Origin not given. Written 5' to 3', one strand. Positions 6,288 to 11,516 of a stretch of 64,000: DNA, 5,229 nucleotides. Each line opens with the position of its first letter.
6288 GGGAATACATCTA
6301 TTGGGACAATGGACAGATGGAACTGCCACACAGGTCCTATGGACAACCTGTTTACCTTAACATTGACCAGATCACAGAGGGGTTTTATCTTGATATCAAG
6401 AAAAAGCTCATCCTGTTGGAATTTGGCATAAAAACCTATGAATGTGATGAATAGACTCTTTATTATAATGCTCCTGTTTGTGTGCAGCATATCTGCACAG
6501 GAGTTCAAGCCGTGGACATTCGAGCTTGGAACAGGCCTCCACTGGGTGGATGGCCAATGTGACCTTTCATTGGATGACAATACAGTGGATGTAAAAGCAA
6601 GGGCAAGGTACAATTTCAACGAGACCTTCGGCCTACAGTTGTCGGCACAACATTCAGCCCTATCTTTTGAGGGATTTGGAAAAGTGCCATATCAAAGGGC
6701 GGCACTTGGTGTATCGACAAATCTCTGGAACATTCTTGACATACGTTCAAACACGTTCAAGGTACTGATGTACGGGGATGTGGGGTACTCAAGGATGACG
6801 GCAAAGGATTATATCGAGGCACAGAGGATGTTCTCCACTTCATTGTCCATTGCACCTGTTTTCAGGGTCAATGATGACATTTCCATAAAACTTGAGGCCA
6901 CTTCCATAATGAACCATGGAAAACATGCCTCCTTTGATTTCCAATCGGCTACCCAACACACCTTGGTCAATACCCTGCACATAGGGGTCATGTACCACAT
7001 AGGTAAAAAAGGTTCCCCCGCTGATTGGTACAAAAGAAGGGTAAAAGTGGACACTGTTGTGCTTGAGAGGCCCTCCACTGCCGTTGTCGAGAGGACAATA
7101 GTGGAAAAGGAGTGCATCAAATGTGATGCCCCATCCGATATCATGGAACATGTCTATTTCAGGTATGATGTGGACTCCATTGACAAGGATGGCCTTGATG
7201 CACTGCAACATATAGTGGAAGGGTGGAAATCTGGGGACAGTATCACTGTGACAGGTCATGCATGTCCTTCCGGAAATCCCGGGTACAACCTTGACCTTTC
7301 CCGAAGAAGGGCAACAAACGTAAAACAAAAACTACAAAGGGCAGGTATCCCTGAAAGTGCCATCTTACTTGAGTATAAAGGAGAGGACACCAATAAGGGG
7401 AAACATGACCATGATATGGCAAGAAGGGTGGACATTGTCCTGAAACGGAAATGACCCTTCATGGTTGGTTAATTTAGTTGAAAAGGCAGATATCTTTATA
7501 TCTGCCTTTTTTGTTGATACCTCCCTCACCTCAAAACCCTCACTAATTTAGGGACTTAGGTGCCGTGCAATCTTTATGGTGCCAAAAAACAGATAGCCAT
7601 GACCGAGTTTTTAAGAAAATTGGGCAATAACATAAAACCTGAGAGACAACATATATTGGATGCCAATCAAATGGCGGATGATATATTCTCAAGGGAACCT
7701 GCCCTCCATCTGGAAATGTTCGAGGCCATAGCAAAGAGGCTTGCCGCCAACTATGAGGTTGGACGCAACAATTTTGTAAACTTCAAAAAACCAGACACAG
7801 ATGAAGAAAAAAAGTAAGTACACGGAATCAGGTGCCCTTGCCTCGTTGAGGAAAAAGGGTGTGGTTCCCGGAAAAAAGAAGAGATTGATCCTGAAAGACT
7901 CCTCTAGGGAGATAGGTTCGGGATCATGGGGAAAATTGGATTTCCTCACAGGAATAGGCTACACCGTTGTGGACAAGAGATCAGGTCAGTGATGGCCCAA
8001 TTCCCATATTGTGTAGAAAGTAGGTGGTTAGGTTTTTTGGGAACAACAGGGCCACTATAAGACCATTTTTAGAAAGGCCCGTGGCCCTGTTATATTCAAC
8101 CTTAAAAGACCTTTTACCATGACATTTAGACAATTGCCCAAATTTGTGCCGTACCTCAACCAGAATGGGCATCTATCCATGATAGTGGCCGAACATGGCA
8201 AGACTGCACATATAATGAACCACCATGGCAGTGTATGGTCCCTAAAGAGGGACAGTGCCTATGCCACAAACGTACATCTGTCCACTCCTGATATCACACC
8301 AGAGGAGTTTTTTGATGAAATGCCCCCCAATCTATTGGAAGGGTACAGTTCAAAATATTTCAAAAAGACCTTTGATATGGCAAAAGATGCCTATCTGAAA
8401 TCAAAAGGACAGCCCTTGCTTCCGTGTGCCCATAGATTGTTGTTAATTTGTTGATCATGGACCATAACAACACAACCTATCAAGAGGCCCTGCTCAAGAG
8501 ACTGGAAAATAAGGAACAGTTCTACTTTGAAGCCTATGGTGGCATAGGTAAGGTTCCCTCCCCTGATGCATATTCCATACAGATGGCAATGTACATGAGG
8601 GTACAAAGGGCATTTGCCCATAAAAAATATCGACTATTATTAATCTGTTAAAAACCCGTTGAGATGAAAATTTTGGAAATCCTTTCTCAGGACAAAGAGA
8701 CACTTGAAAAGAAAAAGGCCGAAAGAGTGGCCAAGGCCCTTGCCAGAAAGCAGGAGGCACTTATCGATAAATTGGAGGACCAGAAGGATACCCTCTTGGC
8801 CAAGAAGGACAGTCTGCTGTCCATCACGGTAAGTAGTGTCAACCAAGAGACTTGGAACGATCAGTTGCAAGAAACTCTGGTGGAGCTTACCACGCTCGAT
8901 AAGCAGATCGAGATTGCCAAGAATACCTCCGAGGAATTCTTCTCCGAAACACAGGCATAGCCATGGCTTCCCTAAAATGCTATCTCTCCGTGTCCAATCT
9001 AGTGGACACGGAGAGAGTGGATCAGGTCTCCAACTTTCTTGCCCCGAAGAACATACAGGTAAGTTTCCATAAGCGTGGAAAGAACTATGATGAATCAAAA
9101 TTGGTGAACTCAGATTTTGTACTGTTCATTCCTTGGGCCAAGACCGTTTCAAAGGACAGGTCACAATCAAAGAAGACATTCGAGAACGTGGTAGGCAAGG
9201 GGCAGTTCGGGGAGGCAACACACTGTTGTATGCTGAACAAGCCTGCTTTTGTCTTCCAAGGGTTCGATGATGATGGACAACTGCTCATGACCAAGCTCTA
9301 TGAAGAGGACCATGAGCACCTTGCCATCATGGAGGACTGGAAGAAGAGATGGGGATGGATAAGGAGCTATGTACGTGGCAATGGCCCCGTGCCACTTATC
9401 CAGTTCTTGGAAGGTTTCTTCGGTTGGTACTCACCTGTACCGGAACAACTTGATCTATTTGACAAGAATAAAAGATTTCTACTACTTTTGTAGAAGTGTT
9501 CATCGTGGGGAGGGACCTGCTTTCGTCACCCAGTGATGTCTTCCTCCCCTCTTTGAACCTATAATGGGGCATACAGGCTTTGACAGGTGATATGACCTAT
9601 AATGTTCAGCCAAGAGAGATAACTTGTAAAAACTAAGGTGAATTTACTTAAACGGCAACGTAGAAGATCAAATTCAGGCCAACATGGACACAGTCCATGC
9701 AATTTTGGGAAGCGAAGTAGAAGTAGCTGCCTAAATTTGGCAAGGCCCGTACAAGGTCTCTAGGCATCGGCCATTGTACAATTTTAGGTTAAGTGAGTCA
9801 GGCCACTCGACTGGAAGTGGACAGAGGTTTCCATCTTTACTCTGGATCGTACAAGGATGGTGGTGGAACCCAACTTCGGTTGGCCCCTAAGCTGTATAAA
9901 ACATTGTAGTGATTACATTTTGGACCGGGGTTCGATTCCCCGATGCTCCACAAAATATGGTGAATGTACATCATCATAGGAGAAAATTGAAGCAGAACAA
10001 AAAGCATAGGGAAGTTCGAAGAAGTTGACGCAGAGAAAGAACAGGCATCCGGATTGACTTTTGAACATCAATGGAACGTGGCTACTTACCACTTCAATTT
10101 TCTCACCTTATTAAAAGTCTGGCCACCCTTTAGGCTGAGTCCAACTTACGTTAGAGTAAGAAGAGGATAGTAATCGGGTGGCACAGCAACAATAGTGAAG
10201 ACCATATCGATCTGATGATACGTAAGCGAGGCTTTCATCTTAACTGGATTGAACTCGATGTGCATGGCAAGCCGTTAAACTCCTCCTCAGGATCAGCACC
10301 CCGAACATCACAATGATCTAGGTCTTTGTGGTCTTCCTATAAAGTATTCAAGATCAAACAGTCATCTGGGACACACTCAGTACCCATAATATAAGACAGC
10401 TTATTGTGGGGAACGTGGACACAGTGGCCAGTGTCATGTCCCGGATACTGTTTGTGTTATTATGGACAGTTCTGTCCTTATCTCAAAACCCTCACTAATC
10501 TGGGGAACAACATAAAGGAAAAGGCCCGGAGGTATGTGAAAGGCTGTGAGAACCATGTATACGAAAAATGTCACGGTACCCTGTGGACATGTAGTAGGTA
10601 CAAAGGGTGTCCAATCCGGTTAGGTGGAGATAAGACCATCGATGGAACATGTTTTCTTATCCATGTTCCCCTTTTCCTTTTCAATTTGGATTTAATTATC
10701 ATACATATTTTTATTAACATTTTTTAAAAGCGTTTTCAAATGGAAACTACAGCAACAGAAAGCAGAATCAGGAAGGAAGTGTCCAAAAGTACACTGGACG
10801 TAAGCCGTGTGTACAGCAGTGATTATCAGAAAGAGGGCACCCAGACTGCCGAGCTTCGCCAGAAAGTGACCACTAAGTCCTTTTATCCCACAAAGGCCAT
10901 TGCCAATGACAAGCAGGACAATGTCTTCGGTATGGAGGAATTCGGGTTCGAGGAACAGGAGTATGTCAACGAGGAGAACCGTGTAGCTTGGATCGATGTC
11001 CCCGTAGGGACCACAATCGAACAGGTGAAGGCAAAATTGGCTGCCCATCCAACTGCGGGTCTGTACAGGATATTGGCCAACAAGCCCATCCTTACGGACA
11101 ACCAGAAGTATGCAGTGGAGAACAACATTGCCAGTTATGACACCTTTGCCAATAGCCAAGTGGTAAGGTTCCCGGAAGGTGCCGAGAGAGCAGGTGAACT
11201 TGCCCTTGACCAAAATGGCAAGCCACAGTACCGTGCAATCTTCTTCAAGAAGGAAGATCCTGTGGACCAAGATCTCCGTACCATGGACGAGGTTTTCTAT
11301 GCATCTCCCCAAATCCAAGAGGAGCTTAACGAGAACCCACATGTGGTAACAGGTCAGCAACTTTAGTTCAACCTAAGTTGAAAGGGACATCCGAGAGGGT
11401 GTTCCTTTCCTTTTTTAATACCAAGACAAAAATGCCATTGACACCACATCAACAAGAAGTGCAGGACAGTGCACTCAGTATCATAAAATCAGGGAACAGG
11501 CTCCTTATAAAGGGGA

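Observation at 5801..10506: Three copies of a conserved 20-nt motif whose core is identical to the T3 RNA polymerase promoter core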

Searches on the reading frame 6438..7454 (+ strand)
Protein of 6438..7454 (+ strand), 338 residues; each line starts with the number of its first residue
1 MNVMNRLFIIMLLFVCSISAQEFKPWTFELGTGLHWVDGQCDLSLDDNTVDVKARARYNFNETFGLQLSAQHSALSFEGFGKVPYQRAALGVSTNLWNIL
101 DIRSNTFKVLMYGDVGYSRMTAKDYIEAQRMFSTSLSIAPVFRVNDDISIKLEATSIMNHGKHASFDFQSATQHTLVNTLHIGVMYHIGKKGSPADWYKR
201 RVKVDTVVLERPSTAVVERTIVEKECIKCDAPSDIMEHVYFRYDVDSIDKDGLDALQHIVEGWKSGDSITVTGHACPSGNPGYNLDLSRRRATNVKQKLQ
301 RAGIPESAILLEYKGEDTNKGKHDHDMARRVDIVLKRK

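Call 12: search_protein_families(library=phrogs, proteins=[window:6438-7454:+], max_evalue=0.01)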
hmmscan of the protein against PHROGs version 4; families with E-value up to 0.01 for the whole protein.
window:6438-7454:+ (338 aa): 4 families
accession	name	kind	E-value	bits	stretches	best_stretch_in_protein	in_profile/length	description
phrog_26111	-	moron, auxiliary metabolic gene and host takeover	3.5e-28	99.4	1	7-334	7-325/327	membrane protein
phrog_7897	-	unknown function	1.1e-12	49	1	92-336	90-322/327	-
phrog_7537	-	unknown function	0.00032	21.2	1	239-312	151-226/259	-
phrog_15381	-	unknown function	0.0046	18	1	266-310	40-87/154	-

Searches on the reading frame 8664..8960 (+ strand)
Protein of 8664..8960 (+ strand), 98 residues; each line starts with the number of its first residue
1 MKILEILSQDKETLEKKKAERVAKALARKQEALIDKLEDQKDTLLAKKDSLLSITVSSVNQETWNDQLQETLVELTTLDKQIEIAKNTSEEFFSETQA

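Call 12: search_protein_families(library=phrogs, proteins=[window:8664-8960:+], max_evalue=0.01)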
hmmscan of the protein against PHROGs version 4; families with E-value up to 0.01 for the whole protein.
window:8664-8960:+ (98 aa): 1 family
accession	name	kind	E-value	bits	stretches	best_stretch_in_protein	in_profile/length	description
phrog_11498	-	unknown function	0.0054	18.2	1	1-92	1-86/100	-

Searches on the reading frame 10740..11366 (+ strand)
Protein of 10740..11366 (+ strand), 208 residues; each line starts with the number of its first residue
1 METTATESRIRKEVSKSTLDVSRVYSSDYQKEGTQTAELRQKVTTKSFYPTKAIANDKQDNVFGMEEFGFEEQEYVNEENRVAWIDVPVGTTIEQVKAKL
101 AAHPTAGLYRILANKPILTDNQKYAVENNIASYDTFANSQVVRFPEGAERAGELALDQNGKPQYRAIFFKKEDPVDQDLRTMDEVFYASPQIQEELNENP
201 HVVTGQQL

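Call 12: search_protein_families(library=phrogs, proteins=[window:10740-11366:+], max_evalue=0.01)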
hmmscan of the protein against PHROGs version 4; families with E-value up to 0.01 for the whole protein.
window:10740-11366:+ (208 aa): 1 family
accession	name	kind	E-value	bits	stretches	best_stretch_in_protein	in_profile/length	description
phrog_16309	-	unknown function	5.6e-63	213.2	1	6-200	16-212/216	-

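Call 77: find_related_loci(query=A3, collection=viral_contigs, flank=10000)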
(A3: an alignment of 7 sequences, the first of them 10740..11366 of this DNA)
Query A3 (208 aa) in viral_contigs; peptide patterns used: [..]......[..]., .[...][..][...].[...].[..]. (x = any residue, [..] = any of these).
79 stretches matched a pattern; 38 encode a relative of the query (tblastn E <= 1e-3); 38 distinct loci.
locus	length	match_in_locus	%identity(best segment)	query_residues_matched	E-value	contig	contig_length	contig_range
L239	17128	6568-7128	56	10-196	2e-69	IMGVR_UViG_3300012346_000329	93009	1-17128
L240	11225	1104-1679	55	6-196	2e-69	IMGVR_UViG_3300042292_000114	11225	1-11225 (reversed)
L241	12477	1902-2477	55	6-196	3e-69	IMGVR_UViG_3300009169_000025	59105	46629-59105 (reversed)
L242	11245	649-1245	57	1-196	7e-69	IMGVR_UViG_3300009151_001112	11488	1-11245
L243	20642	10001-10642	53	1-208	5e-69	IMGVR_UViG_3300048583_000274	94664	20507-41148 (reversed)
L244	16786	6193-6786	53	10-207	5e-69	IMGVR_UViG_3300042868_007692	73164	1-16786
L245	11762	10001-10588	52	2-196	6e-68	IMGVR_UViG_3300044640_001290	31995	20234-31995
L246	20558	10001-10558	56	11-196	4e-67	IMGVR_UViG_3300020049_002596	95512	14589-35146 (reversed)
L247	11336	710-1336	51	1-207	2e-67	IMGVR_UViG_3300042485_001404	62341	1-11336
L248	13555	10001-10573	52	7-196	5e-67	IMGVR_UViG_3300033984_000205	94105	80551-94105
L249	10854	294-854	55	10-196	6e-67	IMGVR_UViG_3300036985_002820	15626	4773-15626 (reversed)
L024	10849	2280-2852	52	7-196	5e-67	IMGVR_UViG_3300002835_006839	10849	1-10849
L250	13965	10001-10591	53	10-208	4e-66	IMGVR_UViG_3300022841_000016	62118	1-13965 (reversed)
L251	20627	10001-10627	55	1-208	3e-66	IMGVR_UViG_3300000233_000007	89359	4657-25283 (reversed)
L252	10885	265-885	50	2-206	3e-66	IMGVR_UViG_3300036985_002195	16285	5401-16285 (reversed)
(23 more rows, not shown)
